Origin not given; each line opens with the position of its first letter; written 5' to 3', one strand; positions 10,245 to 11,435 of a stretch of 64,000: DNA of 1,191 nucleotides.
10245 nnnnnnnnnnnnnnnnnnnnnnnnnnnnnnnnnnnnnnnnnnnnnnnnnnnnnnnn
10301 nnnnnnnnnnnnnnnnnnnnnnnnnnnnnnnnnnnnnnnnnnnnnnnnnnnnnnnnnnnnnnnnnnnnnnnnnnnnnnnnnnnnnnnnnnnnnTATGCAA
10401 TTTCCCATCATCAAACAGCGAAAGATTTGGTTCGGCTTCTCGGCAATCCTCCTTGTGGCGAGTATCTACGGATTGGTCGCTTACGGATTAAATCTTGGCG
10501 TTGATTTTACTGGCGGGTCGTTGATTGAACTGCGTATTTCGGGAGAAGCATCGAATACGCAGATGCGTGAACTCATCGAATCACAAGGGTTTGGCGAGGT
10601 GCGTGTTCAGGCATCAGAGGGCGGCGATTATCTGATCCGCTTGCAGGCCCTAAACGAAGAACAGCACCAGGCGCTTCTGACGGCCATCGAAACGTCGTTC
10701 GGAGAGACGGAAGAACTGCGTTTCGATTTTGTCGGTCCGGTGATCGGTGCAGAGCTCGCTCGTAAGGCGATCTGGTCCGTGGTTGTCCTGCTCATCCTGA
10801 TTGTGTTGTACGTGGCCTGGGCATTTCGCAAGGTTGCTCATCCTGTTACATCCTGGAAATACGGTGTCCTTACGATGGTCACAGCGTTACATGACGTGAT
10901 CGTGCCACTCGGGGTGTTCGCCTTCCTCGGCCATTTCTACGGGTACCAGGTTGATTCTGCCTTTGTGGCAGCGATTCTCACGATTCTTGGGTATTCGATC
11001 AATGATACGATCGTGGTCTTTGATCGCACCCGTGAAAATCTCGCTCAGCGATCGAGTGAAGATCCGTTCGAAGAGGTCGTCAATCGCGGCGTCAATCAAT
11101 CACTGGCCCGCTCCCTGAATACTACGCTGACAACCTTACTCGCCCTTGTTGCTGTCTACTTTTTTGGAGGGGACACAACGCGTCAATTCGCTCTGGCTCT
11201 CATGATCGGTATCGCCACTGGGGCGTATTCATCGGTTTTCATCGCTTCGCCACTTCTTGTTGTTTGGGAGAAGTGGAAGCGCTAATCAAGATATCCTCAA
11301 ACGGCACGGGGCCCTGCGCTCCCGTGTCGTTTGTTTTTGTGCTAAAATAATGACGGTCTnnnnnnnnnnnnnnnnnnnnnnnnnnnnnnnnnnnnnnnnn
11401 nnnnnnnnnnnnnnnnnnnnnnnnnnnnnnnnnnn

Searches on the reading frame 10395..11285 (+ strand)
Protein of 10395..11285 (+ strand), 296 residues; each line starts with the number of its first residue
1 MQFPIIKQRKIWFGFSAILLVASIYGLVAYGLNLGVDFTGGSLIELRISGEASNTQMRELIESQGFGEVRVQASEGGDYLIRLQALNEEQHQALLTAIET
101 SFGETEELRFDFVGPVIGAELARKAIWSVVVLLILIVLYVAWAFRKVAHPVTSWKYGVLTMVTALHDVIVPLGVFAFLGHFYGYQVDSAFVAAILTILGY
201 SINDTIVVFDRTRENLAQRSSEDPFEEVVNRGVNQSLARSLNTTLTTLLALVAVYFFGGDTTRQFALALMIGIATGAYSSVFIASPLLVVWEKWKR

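Call 16: search_protein_families(library=pfam, proteins=[window:10395-11285:+], max_evalue=0.01)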
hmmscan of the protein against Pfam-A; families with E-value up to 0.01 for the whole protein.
window:10395-11285:+ (296 aa): 2 families
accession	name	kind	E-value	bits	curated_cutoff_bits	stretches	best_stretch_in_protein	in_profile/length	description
PF02355.23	SecD_SecF_C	-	1.9e-57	194.2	20.5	1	99-293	7-188/189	Protein export membrane protein SecD/SecF, C-terminal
PF07549.19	Sec_GG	-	6.4e-08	32.3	20.3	1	27-48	3-24/28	SecD/SecF GG Motif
